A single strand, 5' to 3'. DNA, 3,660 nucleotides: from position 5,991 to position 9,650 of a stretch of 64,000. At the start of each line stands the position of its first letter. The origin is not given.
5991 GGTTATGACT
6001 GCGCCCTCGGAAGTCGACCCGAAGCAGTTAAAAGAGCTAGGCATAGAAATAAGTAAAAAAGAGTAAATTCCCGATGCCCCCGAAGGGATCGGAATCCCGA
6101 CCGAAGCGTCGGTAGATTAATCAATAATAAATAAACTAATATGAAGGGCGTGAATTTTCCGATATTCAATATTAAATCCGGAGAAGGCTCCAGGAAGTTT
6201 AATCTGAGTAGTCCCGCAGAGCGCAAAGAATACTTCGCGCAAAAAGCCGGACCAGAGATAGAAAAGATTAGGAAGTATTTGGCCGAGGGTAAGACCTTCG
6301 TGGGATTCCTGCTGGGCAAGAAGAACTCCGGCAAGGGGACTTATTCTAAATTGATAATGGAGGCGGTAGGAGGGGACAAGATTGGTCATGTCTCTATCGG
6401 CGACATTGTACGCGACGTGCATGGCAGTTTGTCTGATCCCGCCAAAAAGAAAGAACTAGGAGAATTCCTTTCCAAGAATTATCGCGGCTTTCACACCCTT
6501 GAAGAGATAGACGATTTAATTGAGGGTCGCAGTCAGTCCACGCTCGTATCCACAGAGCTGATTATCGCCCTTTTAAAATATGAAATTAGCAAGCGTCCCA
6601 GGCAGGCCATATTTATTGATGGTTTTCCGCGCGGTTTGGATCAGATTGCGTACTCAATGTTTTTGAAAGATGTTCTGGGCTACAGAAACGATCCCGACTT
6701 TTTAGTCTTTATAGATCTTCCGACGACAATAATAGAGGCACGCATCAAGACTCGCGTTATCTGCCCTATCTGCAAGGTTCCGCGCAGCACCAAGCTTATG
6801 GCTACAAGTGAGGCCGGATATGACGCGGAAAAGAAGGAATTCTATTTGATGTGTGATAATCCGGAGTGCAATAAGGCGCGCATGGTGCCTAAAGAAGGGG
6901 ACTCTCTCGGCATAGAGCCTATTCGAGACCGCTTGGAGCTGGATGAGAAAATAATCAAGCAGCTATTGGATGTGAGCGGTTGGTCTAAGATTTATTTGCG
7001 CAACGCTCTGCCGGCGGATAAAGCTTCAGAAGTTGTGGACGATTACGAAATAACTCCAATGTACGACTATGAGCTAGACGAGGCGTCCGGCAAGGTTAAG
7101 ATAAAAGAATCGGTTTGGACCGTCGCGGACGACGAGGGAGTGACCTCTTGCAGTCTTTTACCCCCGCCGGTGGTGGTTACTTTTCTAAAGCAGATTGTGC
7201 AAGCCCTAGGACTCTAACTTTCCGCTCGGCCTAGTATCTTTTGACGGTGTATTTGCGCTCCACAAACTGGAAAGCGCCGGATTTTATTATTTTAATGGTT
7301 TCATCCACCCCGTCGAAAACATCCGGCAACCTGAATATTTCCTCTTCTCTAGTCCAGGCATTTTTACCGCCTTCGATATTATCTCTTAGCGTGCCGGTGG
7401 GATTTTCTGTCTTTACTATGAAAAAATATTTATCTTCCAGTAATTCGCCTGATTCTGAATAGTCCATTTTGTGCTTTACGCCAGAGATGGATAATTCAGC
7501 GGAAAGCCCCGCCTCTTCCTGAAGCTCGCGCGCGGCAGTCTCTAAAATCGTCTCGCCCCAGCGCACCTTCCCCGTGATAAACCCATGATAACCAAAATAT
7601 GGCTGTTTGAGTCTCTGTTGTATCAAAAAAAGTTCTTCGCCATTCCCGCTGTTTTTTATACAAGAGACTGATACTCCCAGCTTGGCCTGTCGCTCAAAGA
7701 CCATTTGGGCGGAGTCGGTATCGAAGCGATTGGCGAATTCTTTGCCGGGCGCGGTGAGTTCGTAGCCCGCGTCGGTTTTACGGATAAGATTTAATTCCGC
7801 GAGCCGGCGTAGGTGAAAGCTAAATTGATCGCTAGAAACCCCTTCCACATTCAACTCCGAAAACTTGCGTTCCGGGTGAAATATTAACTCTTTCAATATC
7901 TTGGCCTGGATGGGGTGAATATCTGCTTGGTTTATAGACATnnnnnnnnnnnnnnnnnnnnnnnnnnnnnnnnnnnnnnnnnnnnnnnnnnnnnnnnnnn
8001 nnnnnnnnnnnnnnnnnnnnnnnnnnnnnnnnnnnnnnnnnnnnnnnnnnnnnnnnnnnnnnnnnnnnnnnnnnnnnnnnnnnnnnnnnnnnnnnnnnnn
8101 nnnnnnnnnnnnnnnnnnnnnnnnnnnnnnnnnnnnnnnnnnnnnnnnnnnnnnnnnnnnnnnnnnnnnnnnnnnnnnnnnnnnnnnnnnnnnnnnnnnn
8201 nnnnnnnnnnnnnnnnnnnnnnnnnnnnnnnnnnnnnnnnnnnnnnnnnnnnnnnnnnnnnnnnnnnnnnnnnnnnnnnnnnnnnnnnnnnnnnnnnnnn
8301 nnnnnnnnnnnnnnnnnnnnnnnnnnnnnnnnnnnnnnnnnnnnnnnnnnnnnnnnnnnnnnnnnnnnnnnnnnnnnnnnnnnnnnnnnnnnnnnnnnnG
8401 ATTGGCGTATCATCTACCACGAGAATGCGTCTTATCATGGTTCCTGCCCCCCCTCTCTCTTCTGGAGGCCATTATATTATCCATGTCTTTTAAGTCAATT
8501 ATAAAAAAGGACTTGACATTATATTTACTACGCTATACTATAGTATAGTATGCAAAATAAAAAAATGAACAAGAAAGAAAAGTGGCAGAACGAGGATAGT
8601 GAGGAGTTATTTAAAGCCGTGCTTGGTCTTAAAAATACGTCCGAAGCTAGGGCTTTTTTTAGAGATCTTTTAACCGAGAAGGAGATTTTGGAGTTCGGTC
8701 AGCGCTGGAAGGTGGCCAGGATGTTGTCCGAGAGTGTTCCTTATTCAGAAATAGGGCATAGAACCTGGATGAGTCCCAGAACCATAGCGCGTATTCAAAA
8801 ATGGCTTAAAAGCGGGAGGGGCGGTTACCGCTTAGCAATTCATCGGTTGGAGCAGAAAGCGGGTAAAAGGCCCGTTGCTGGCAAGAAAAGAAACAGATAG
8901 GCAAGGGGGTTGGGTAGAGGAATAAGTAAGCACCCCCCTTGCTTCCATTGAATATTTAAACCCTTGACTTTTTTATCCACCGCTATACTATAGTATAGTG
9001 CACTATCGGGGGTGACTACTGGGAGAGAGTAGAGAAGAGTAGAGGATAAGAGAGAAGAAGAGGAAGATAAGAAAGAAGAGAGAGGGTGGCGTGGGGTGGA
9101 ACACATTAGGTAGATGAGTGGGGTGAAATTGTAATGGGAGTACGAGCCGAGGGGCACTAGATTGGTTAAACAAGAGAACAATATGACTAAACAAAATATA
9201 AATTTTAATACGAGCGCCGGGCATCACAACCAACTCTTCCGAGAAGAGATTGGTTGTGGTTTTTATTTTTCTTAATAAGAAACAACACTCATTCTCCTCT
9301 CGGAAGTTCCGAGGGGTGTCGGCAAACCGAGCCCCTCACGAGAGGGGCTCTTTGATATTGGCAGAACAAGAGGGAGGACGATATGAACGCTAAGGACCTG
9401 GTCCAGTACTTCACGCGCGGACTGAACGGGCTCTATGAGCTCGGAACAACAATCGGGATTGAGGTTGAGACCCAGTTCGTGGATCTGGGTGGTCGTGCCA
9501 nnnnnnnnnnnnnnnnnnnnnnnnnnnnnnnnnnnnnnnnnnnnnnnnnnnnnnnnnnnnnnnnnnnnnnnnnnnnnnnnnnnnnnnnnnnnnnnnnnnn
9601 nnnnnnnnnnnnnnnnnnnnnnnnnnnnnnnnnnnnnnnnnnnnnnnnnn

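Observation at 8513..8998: YerC/TrpR-like regulator flanked by two identical promoter plus 16 bp perfect-palindrome modules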

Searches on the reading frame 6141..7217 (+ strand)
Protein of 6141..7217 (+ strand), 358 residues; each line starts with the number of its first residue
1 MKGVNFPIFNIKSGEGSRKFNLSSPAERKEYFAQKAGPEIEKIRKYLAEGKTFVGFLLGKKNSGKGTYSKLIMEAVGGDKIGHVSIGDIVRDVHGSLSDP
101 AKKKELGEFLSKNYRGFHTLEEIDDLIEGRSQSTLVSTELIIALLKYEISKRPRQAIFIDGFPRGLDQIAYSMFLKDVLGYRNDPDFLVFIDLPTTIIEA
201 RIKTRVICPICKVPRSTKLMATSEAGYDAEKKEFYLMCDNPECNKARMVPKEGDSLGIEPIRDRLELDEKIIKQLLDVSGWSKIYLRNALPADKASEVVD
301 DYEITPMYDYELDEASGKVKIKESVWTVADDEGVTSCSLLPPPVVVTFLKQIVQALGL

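Call 6: search_protein_families(library=pfam, proteins=[window:6141-7217:+], max_evalue=0.01)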
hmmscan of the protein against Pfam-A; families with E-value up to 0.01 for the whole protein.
window:6141-7217:+ (358 aa): 3 families
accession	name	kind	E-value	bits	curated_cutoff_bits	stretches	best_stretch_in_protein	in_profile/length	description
PF00406.28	ADK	-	1.6e-11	45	26.8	1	57-248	1-132/151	Adenylate kinase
PF13207.12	AAA_17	-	7.1e-07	30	27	1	63-204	6-122/136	AAA domain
PF01637.24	ATPase_2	-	0.00055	20.2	33.2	1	39-163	7-120/225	ATPase domain predominantly from Archaea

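Call 10: search_protein_families(library=ncbifam, proteins=[window:6141-7217:+], max_evalue=0.1)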
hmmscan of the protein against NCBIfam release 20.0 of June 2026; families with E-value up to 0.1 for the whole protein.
window:6141-7217:+ (358 aa): 18 families
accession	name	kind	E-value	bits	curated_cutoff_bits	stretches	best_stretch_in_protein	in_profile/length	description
TIGR01351.1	adk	subfamily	8.3e-17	61.5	168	2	131-247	53-170/212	adenylate kinase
NF001385.0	PRK00279.2-3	equivalog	3.7e-11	43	315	1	56-213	8-138/213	adenylate kinase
NF001386.0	PRK00279.2-4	equivalog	5.6e-11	42.5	256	1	57-212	7-137/220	adenylate kinase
NF001380.0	PRK00279.1-2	equivalog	4e-10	39.4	251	2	132-237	55-160/216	adenylate kinase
TIGR01359.1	UMP_CMP_kin_fam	subfamily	1.7e-09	37.9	207.6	1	54-205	1-126/185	UMP-CMP kinase family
NF001381.0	PRK00279.1-3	equivalog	7e-09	35.7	187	2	132-213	55-128/188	adenylate kinase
NF001379.0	PRK00279.1-1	equivalog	5.9e-08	32.3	268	2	133-207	56-125/216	adenylate kinase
NF001384.0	PRK00279.2-2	equivalog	1.8e-07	31.1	152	1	57-170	7-97/191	adenylate kinase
NF001387.0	PRK00279.2-5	equivalog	2.2e-05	24.1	373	1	57-212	5-132/224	adenylate kinase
NF002700.0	PRK02496.1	equivalog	3.5e-05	23.5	262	0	57-92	6-38/184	adenylate kinase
NF011100.0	PRK14527.1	equivalog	9.2e-05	22.1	154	1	57-175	11-105/191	adenylate kinase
NF011104.0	PRK14531.1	equivalog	0.0002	21.1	160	1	133-170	58-95/183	adenylate kinase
TIGR01360.1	aden_kin_iso1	equivalog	0.00033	20.4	284.1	1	56-103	7-51/188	adenylate kinase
NF011102.0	PRK14529.1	equivalog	0.00047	19.9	331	1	132-208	55-129/223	adenylate kinase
NF011099.0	PRK14526.1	equivalog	0.00055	19.7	223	1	57-226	5-143/211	adenylate kinase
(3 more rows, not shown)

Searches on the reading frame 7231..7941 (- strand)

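Call 6: search_protein_families(library=pfam, proteins=[window:7231-7941:-], max_evalue=0.01)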
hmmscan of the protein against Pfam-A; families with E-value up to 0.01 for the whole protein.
window:7231-7941:- (236 aa): 3 families
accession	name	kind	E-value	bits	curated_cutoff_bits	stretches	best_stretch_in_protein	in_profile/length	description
PF00293.34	NUDIX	-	1.3e-14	54.8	21.1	1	88-204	2-119/134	NUDIX domain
PF24038.1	DUF7347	-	2.9e-07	31.1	27.6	1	12-70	13-74/77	Domain of unknown function (DUF7347)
PF25213.1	HVO_A0261_N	-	0.0065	16.8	35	0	43-75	44-76/86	HVO_A0261 N-terminal domain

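Call 10: search_protein_families(library=ncbifam, proteins=[window:7231-7941:-], max_evalue=0.1)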
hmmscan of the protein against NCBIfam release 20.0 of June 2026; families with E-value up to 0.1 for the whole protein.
window:7231-7941:- (236 aa): 11 families
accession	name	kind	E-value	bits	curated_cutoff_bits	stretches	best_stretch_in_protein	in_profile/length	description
NF006530.0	PRK08999.1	equivalog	2.2e-06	27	245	1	102-168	18-84/315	Nudix family hydrolase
TIGR00586.1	mutt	equivalog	3.8e-06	26.9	97.9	1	87-179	4-91/129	8-oxo-dGTP diphosphatase MutT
NF008044.0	PRK10776.1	equivalog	7.3e-06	25.9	148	1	87-183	3-96/130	8-oxo-dGTP diphosphatase MutT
NF006961.0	PRK09438.1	equivalog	7.6e-05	22.2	103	1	87-161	6-79/151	dihydroneopterin triphosphate diphosphatase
NF008736.0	PRK11762.1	equivalog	0.0003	20.4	169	1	120-149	77-106/186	ADP compounds hydrolase NudE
NF007834.0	PRK10546.1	equivalog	0.00056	19.7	156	1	103-162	16-75/135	pyrimidine (deoxy)nucleoside triphosphate diphosphatase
TIGR02705.1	nudix_YtkD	equivalog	0.0085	15.6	154.4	1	121-149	49-77/156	RNA deprotection pyrophosphohydrolase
NF033788.1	HTH_metalloreg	subfamily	0.013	15.2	55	1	9-59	10-61/77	metalloregulator ArsR/SmtB family transcription factor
NF011963.0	PRK15434.1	subfamily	0.018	14.7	146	1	90-152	18-78/159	GDP-mannose mannosyl hydrolase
NF053610.1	Sso10a_fam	subfamily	0.022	14.8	60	1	36-69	30-63/64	Sso10a family chromatin protein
NF052459.1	OxoGTPPhMutT1Mycb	equivalog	0.074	12.1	475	1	116-151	28-63/292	8-oxo-(d)GTP phosphatase MutT1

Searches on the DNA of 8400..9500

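Call 7: search_rna_families(source=window, start=8400, end=9500, threshold=evalue, max_evalue=10)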
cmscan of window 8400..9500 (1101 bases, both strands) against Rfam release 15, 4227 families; matches with E-value up to 10: 16.
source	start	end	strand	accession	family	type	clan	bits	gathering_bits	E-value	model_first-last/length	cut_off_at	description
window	9231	9309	-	RF03331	mir-247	Gene; miRNA;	-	27.3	70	0.0011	1-89/89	no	mir-247 microRNA precursor family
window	9231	9309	+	RF03303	mir-973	Gene; miRNA;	-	21.7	63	0.29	1-84/84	no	mir-973 microRNA precursor family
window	9233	9316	+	RF03331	mir-247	Gene; miRNA;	-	20.4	70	0.14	1-89/89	no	mir-247 microRNA precursor family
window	9238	9306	+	RF03474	mir-4766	Gene; miRNA;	-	18.8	72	1.3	1-56/56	no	mir-4766 microRNA precursor family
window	9230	9312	-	RF00053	mir-7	Gene; miRNA;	-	18.1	51.8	1.2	1-91/91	no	mir-7 microRNA precursor family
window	8442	8590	-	RF01005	MIR530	Gene; miRNA;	-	17.4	85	2.5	18-157/172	no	MIR530 microRNA precursor family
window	9238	9304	-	RF04294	mir-3578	Gene; miRNA;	CL00149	17.4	78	5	1-82/82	no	mir-3578 microRNA precursor family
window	9221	9319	+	RF00514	His_leader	Cis-reg; leader;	-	16.9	49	5.9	1-126/126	no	Histidine operon leader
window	8895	8952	+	RF00994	mir-1255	Gene; miRNA;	-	16.8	63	2.9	1-67/67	no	mir-1255 microRNA precursor family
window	9234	9308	-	RF03594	mir-3817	Gene; miRNA;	-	16.6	90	5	1-89/89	no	mir-3817 microRNA precursor family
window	9231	9319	+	RF03594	mir-3817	Gene; miRNA;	-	16.2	90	6.5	1-89/89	no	mir-3817 microRNA precursor family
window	9229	9312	+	RF00053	mir-7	Gene; miRNA;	-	15.3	51.8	7.2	1-91/91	no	mir-7 microRNA precursor family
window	8962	9002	-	RF03027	RT-6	Gene; sRNA;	-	15.1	46.7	2.5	1-75/75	no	RT-6 RNA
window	9235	9307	+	RF04295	mir-329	Gene; miRNA;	CL00149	14.6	76.8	9.4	1-80/80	no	mir-329 microRNA precursor family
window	8516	8640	+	RF01241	SNORA81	Gene; snRNA; snoRNA; HACA-box;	-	14.3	45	8.4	1-179/179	no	Small nucleolar RNA SNORA81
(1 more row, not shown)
